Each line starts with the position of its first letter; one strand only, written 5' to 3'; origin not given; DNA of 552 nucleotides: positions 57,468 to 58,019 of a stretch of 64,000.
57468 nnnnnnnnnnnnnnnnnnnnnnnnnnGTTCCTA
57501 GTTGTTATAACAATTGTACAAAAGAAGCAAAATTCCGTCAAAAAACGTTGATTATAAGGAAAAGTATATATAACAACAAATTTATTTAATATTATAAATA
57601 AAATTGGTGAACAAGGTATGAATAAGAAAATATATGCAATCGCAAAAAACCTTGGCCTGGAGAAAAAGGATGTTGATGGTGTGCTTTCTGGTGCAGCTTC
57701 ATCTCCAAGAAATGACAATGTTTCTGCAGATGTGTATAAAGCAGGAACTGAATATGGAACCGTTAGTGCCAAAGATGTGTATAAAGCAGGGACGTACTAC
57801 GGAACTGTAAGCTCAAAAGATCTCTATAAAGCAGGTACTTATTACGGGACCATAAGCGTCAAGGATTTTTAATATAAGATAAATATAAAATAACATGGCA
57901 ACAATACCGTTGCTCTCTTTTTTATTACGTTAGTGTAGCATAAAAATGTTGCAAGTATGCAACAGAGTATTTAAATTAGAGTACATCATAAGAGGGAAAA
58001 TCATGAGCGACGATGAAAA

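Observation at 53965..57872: Candidate undescribed RiPP-type system: three tandem radical-SAM/SPASM enzymes interleaved with two repeat-core precursor peptides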

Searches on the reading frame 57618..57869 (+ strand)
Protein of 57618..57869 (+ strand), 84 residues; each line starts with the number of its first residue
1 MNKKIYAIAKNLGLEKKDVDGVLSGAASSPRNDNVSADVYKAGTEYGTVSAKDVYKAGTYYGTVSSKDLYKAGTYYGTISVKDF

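Call 6: search_protein_families(library=pfam, proteins=[window:57618-57869:+], max_evalue=0.01)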
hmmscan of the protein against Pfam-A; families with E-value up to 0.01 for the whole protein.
window:57618-57869:+ (84 aa): 0 families

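Call 7: search_protein_families(library=ncbifam, proteins=[window:57618-57869:+], max_evalue=0.01)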
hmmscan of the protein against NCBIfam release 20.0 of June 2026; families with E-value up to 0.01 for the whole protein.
window:57618-57869:+ (84 aa): 0 families

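Call 11: find_homologous_proteins(query=window:57618-57869:+, max_evalue=1)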
Query window:57618-57869:+ (84 aa): 21 proteins with E <= 1 among 22 candidates.
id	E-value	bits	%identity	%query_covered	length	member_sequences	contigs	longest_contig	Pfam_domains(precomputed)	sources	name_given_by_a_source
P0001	2.1e-42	160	93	100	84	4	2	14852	-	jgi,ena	-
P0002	4.8e-40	153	92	100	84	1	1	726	-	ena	-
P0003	2.7e-39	150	63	100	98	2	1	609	-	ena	-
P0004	3.9e-35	137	63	100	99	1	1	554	-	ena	-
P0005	1.3e-28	116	72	100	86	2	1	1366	-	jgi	-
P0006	5.7e-26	108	65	98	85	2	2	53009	-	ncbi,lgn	-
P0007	2.3e-23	100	68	100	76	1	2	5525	-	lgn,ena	-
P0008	4.2e-22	96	57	100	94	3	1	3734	-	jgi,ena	-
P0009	2.5e-21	93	60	100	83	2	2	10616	-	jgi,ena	-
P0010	4.5e-21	92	65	95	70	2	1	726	-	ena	-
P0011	6.2e-21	92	57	96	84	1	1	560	-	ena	-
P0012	1.9e-20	90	67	100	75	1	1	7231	-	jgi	-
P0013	3.3e-20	90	64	100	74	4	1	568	-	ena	-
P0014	1.1e-19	88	49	100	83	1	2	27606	-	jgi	jgi:hypothetical protein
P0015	2.8e-19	87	68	81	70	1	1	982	-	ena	-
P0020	5.6e-15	73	62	75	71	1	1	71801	-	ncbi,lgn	-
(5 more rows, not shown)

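Call 14: find_encoding_contigs(protein=P0006, flank=10000, max_places=4)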
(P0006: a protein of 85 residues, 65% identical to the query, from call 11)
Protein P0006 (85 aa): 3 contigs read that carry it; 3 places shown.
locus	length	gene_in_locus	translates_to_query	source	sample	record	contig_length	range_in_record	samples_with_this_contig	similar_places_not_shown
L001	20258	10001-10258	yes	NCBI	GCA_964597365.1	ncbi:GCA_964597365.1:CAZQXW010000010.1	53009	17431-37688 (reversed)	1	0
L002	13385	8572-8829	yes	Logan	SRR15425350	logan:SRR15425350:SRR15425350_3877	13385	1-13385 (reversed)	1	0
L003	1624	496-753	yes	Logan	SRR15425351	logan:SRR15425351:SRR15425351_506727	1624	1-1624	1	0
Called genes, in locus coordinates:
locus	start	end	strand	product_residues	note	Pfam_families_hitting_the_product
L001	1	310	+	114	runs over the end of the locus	-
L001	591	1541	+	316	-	PF08271:Zn_Ribbon_TF, PF00382:TFIIB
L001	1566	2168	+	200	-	PF01728:FtsJ, PF13847:Methyltransf_31 (faint)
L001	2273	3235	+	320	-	PF00348:polyprenyl_synt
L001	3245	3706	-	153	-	-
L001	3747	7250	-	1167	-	PF22904:NOMO1-like_2nd (faint), PF13620:CarboxypepD_reg (faint), PF17210:SdrD_B (faint)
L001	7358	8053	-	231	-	PF06695:Sm_multidrug_ex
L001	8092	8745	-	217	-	PF01269:Fibrillarin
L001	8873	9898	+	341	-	PF04055:Radical_SAM, PF13186:SPASM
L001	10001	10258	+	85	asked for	-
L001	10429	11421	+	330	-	PF04055:Radical_SAM, PF13353:Fer4_12 (weak), PF13186:SPASM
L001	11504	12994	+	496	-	PF03415:Peptidase_C11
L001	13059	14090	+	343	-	PF04055:Radical_SAM, PF13186:SPASM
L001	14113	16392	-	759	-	PF01095:Pectinesterase (weak), PF22842:Pel9A-like_beta_helix, PF05048:NosD, PF13229:Beta_helix, PF05048:NosD, PF22842:Pel9A-like_beta_helix (weak), PF13229:Beta_helix, PF05048:NosD (weak)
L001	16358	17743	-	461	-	-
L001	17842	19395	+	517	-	PF01663:Phosphodiest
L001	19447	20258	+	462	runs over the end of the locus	-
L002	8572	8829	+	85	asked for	-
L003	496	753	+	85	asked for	-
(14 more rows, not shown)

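Call 15: find_encoding_contigs(protein=P0014, flank=10000, max_places=4)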
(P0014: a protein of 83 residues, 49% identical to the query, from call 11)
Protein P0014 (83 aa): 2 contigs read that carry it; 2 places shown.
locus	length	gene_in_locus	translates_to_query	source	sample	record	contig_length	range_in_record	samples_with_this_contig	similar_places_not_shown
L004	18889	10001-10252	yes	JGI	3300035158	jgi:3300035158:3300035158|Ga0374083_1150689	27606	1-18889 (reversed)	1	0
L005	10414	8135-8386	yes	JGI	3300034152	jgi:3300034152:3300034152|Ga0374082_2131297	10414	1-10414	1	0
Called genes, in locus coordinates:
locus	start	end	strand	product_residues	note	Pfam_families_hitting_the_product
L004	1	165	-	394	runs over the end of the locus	PF00108:Thiolase_N, PF00109:ketoacyl-synt (weak), PF02803:Thiolase_C, PF22691:Thiolase_C_1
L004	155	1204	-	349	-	PF01154:HMG_CoA_synt_N (weak), PF08541:ACP_syn_III_C (weak)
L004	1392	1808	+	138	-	-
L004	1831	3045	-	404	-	-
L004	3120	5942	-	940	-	PF00270:DEAD, PF04851:ResIII (weak), PF00271:Helicase_C, PF19306:WHD_Lhr, PF08494:DEAD_assoc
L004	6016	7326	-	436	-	-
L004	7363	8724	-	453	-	-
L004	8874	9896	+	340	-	PF04055:Radical_SAM, PF13186:SPASM (weak)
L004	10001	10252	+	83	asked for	-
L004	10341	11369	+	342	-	PF04055:Radical_SAM, PF13186:SPASM (weak)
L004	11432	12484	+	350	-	PF04055:Radical_SAM, PF13186:SPASM (weak)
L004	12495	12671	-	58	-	-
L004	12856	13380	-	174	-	-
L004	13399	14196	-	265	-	-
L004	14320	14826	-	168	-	-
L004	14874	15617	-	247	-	PF00149:Metallophos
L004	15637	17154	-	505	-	PF03853:YjeF_N, PF01256:Carb_kinase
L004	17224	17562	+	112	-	PF01849:NAC, PF19026:UBA_HYPK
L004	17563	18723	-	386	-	PF21969:MGS_GT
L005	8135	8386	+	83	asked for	-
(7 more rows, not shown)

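Call 16: find_encoding_contigs(protein=P0020, flank=10000, max_places=4)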
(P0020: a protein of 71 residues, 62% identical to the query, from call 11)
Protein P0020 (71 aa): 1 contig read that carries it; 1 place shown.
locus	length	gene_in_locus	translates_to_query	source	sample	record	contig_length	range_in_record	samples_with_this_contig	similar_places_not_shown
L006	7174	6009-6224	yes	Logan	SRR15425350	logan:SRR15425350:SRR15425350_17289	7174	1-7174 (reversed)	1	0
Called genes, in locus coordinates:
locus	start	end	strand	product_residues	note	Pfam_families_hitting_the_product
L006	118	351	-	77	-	PF01037:AsnC_trans_reg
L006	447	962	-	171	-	PF25213:HVO_A0261_N (weak), PF12840:HTH_20 (weak), PF01022:HTH_5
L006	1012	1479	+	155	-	PF14478:DUF4430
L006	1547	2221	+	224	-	PF20221:DUF6580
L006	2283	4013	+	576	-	PF03485:Arg_tRNA_synt_N, PF00750:tRNA-synt_1d, PF09334:tRNA-synt_1g (faint), PF05746:DALR_1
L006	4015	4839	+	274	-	PF04055:Radical_SAM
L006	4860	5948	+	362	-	PF04055:Radical_SAM, PF13186:SPASM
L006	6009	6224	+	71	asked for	-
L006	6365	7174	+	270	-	?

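Call 38: find_related_loci(query=A2, collection=metagenome_contigs, flank=6000)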
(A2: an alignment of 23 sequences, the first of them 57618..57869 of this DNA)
Query A2 (84 aa) in metagenome_contigs; peptide patterns used: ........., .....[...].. (x = any residue, [..] = any of these).
91 stretches matched a pattern; 39 encode a relative of the query (tblastn E <= 1e-3); 39 distinct loci.
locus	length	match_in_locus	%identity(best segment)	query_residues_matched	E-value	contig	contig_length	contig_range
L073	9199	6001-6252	93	1-84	2e-47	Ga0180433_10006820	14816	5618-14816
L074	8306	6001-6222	68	1-84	6e-30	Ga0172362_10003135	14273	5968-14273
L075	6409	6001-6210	66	5-84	8e-29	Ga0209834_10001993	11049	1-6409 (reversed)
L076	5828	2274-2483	64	1-84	4e-28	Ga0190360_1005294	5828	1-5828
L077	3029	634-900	58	1-84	5e-28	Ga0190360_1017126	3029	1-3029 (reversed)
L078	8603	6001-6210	64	5-84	9e-28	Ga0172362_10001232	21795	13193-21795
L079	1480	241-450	64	5-84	3e-27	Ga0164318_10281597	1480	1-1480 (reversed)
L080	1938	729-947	60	1-84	4e-26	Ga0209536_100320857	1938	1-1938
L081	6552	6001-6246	56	1-84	5e-26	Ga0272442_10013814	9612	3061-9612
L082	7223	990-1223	58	5-84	2e-25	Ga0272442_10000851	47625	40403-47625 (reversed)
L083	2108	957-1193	58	5-84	4e-25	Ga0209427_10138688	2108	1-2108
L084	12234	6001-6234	59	5-84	6e-25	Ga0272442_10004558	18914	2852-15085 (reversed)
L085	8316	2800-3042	57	4-84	1e-24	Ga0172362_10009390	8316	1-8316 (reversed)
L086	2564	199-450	55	1-84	2e-24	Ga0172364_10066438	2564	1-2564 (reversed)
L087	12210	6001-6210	58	4-84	4e-24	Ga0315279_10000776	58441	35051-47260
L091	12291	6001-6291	52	5-84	1e-22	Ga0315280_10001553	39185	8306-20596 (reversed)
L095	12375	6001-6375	45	3-84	2e-19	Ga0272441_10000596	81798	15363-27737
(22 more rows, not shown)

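Call 51: search_protein_families(library=pfam, proteins=[L004:7363-8724:-, L004:6016-7326:-, L001:16358-17743:-, L001:11504-12994:+], max_evalue=0.01)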
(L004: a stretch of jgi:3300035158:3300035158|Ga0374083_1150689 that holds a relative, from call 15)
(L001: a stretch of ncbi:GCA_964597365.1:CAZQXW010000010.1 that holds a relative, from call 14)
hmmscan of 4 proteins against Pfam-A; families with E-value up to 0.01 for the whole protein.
L004:7363-8724:- (453 aa): 0 families

L004:6016-7326:- (436 aa): 3 families
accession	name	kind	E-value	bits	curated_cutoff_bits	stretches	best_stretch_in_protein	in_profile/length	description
PF08241.18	Methyltransf_11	-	0.00011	23.2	21.2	1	30-78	49-95/95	Methyltransferase domain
PF13489.12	Methyltransf_23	-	0.0028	17.8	27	1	17-136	49-162/164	Methyltransferase domain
PF13847.12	Methyltransf_31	-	0.003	17.7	27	1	34-93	65-124/145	Methyltransferase domain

L001:16358-17743:- (461 aa): 2 families
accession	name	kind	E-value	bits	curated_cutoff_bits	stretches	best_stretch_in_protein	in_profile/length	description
PF05547.17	Peptidase_M6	-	4.7e-05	23.2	22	1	229-282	225-281/294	Immune inhibitor A peptidase M6, catalytic domain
PF13688.12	Reprolysin_5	-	0.0005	20.8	27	1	206-249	131-162/196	Metallo-peptidase family M12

L001:11504-12994:+ (496 aa): 1 family
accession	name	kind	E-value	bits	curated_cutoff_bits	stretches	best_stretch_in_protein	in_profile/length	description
PF03415.19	Peptidase_C11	-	1.2e-20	74.9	25.8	1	65-366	15-254/359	Clostripain family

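Call 55: search_protein_families(library=ncbifam, proteins=[L004:7363-8724:-, L004:6016-7326:-, L084:4395-5780:-, L095:3412-4725:-, L085:4376-5542:+], max_evalue=0.001)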
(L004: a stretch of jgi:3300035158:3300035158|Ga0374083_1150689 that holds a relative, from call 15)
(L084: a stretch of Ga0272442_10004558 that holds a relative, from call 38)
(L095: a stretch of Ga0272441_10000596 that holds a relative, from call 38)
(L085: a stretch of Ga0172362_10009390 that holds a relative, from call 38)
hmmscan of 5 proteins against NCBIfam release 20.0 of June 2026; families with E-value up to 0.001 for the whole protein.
L004:7363-8724:- (453 aa): 8 families
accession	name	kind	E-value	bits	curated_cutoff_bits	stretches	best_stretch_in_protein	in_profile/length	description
NF053551.1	FlxY_rubin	equivalog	3.1e-27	95.4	520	2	236-435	221-410/424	flexirubin biosynthesis putative acyl-CoA ligase FlxY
NF045666.1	DVU1553_fam_AMP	equivalog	6.7e-27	94.4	300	2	175-338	166-331/331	DVU_1553 family AMP-dependent CoA ligase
NF041878.1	paak_haloarch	equivalog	3.3e-25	88.6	700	2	234-403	217-387/427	phenylacetate--CoA ligase PaaK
TIGR02155.1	PA_CoA_ligase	equivalog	7.8e-22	77.4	646.3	2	23-115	10-100/422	phenylacetate--CoA ligase PaaK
TIGR02304.1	aden_form_hyp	equivalog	2.3e-19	69.7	251.9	1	166-395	165-382/430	F390 synthetase-related protein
NF041217.1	BagE_FevW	exception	1.8e-13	50.2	800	1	225-344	200-317/424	bagremycin/ferroverdin synthetase BagE/FevW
TIGR03335.1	F390_ftsA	equivalog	6e-09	35.1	458.7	0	35-109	25-105/445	coenzyme F390 synthetase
NF041596.1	fum_diaprop_lig_DdaG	equivalog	2.4e-06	26.8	700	1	37-328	9-281/390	fumarate--(S)-2,3-diaminopropanoate ligase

L004:6016-7326:- (436 aa): 0 families

L084:4395-5780:- (462 aa): 20 families
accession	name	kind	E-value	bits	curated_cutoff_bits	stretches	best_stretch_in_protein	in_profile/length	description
TIGR02026.1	BchE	equivalog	4.3e-32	111.6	481.35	1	191-430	198-439/497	magnesium-protoporphyrin IX monomethyl ester anaerobic oxidative cyclase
TIGR03471.1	HpnJ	equivalog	4.3e-24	85.2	577.6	1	191-417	201-431/472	hopanoid biosynthesis associated radical SAM protein HpnJ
TIGR04013.1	B12_SAM_MJ_1487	hypoth_equivalog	8.4e-24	84.1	251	2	61-233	18-196/382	TIGR04013 family B12-binding domain/radical SAM domain-containing protein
TIGR04014.1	B12_SAM_MJ_0865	equivalog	5.2e-19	68.3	360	1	193-379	166-361/434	methyl-coenzyme M reductase glutamine C-methyltransferase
TIGR04367.1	HpnR_B12_rSAM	equivalog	1.1e-16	60.5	650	1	191-407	190-401/490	hopanoid C-3 methylase HpnR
TIGR04479.1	bcpD_PhpK_rSAM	subfamily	5.6e-15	54.7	600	1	184-357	238-412/504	PhpK family radical SAM P-methyltransferase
NF050148.1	rSAM_ApyD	equivalog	4.8e-14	51.7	750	1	193-378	205-395/645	RiPP biosynthesis radical SAM protein ApyD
NF033070.1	rSAM_AprD4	equivalog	2.1e-11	43.4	500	1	193-416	202-429/456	AprD4 family radical SAM diol-dehydratase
TIGR04072.2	rSAM_ladder_B12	equivalog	3.3e-10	39.2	360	1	98-383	83-379/443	lipid biosynthesis B12-binding/radical SAM protein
TIGR04295.1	B12_rSAM_oligo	hypoth_equivalog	1.1e-09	37.5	400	1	187-376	200-384/422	TIGR04295 family B12-binding domain-containing radical SAM protein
NF038361.1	rSAM_Sden_1168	equivalog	4.9e-09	35.3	575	1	190-383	285-480/560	Sden_1168 family B12-binding radical SAM P-methyltransferase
NF053742.1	LipS1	equivalog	6.7e-08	32.5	230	1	249-375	70-194/268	LipS1 family lipoyl synthase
TIGR04107.1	rSAM_HutW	equivalog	1.1e-07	31.1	400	1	275-381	141-247/419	heme anaerobic degradation radical SAM methyltransferase ChuW/HutW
TIGR01212.1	TIGR01212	equivalog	2.8e-07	30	180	1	282-389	133-239/302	tRNA modification radical SAM protein MnmL/YtqA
TIGR00089.1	TIGR00089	subfamily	1.1e-06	27.7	251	0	308-378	270-342/429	MiaB/RimO family radical SAM methylthiotransferase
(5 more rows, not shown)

L095:3412-4725:- (438 aa): 26 families (the best 25 are shown)
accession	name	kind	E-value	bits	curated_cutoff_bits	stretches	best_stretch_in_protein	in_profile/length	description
TIGR02026.1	BchE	equivalog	2.7e-32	112.3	481.35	1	170-410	197-441/497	magnesium-protoporphyrin IX monomethyl ester anaerobic oxidative cyclase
TIGR04072.2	rSAM_ladder_B12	equivalog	7.1e-25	87.5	360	1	81-362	85-380/443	lipid biosynthesis B12-binding/radical SAM protein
TIGR03471.1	HpnJ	equivalog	2.2e-24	86.2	577.6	1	166-401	196-437/472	hopanoid biosynthesis associated radical SAM protein HpnJ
TIGR04013.1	B12_SAM_MJ_1487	hypoth_equivalog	2.7e-24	85.7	251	1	38-208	14-192/382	TIGR04013 family B12-binding domain/radical SAM domain-containing protein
TIGR04367.1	HpnR_B12_rSAM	equivalog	4.3e-22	78.3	650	1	8-390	1-406/490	hopanoid C-3 methylase HpnR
TIGR04014.1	B12_SAM_MJ_0865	equivalog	8.7e-20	70.9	360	1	73-352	45-356/434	methyl-coenzyme M reductase glutamine C-methyltransferase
TIGR04479.1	bcpD_PhpK_rSAM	subfamily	4.1e-17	61.7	600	1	167-335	241-412/504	PhpK family radical SAM P-methyltransferase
TIGR04385.1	B12_rSAM_cofa1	equivalog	7.9e-14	51.7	450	1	147-307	175-339/438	B12 lower ligand biosynthesis radical SAM protein BzaD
NF050148.1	rSAM_ApyD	equivalog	5e-13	48.3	750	1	167-406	199-439/645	RiPP biosynthesis radical SAM protein ApyD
NF033070.1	rSAM_AprD4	equivalog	7.7e-13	48.1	500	1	167-381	196-416/456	AprD4 family radical SAM diol-dehydratase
NF038361.1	rSAM_Sden_1168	equivalog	1.1e-12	47.3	575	1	167-388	282-507/560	Sden_1168 family B12-binding radical SAM P-methyltransferase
TIGR04295.1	B12_rSAM_oligo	hypoth_equivalog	1e-11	44.2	400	1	168-288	201-317/422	TIGR04295 family B12-binding domain-containing radical SAM protein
TIGR00089.1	TIGR00089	subfamily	2.8e-09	36.3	251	1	102-207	77-179/429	MiaB/RimO family radical SAM methylthiotransferase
NF045585.1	rSAM_slr0320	equivalog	7.6e-07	28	775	1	169-217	237-288/511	photosystem II high light acclimation radical SAM protein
TIGR01578.1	MiaB-like-B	hypoth_equivalog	3.4e-06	26.1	314.7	1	89-207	62-173/421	tRNA (N(6)-L-threonylcarbamoyladenosine(37)-C(2))-methylthiotransferase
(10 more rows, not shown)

L085:4376-5542:+ (389 aa): 8 families
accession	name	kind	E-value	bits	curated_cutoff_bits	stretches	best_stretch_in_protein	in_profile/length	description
TIGR03997.1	mycofact_OYE_2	equivalog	2.8e-54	184.6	793.15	3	124-244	134-249/645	mycofactocin system FadH/OYE family oxidoreductase 2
NF041087.1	bile_acid_BaiCD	equivalog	4e-51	173.9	825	1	8-367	4-343/642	bile acid Fe-S flavoenzyme BaiCD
NF045592.1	bili_reduct_N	equivalog_domain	3.1e-46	158.2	425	3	116-247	126-252/363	bilirubin reductase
NF045599.1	bili_reduct_long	exception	9.2e-46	156.3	750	3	117-245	127-253/641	bilirubin reductase, long form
NF010047.0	PRK13523.1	equivalog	3e-39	135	431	1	8-246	5-250/339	NADPH dehydrogenase NamA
NF006101.0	PRK08255.1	equivalog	1.4e-34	119.3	1078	2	117-255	536-668/768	bifunctional salicylyl-CoA 5-hydroxylase/oxidoreductase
NF007899.0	PRK10605.1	subfamily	1.9e-25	89.9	403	1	118-189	148-220/365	N-ethylmaleimide reductase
TIGR03996.1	mycofact_OYE_1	hypoth_equivalog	2.5e-17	62.6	627.9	2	121-201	129-207/633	mycofactocin system FadH/OYE family oxidoreductase 1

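Call 56: search_protein_families(library=pfam, proteins=[L084:4395-5780:-, L095:3412-4725:-, L085:4376-5542:+], max_evalue=0.1)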
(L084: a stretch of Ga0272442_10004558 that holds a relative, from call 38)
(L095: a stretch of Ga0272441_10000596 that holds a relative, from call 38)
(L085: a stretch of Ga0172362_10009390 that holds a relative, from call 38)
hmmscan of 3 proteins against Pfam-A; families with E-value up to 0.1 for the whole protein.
L084:4395-5780:- (462 aa): 2 families
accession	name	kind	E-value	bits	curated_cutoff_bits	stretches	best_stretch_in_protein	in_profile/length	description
PF04055.27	Radical_SAM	-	1.3e-16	61.7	29.5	1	192-349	3-164/166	Radical SAM superfamily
PF02310.24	B12-binding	-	2.5e-10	40.7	32.1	1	77-148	44-120/121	B12 binding domain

L095:3412-4725:- (438 aa): 4 families
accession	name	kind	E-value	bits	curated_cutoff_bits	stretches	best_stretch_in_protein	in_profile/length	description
PF04055.27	Radical_SAM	-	2e-16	61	29.5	1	172-327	3-164/166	Radical SAM superfamily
PF02310.24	B12-binding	-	3.4e-12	46.7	32.1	1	63-129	48-120/121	B12 binding domain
PF13282.11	DUF4070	-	1.5e-05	25.5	22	1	348-409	1-61/144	Domain of unknown function (DUF4070)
PF19864.5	Radical_SAM_N2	-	0.01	15.7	29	1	86-144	78-136/151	Radical SAM proteins, N-terminal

L085:4376-5542:+ (389 aa): 1 family
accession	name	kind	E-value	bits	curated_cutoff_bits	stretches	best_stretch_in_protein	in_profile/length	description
PF00724.26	Oxidored_FMN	-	3.8e-55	187.9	27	3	120-205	140-225/342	NADH:flavin oxidoreductase / NADH oxidase family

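Call 84: search_protein_representatives(alignment_id=A2)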
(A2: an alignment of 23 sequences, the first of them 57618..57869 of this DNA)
Query: 23 sequences, 82 profile positions. Proteins with E-value up to 0.001 (for the whole library): 118; up to 1e-10: 35; up to 1e-30: 4. The best 118 are listed.
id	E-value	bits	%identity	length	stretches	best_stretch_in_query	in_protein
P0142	3.7e-49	181.0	-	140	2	2-82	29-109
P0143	4.8e-41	154.9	-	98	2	1-80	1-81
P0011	7.9e-34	131.8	-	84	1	3-82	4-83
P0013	8.5e-31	122.1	-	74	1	1-82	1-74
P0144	1.4e-30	121.4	-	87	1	3-82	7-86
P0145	3.9e-30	120.0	-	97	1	3-81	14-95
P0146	2.7e-29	117.3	-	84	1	2-82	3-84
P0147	1.8e-28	114.6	-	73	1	1-82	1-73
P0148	3.0e-27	110.7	-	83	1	3-82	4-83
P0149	8.4e-27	109.3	-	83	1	1-82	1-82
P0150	2.2e-25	104.8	-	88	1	3-82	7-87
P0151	5.2e-25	103.6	-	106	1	2-82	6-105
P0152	5.8e-24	100.2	-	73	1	2-82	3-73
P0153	1.4e-23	99.0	-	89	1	2-82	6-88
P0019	1.1e-22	96.2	-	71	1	2-66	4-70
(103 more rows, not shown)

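Call 86: find_related_loci(query=A2, collection=viral_contigs, flank=6000)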
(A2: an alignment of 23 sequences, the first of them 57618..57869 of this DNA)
Query A2 (84 aa) in viral_contigs; peptide patterns used: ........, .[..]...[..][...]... (x = any residue, [..] = any of these).
86 stretches matched a pattern; 2 encode a relative of the query (tblastn E <= 1e-3); 2 distinct loci.
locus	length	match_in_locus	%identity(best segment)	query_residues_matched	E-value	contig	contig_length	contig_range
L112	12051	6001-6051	82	38-84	1e-6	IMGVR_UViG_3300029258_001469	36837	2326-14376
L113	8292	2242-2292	82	38-84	1e-6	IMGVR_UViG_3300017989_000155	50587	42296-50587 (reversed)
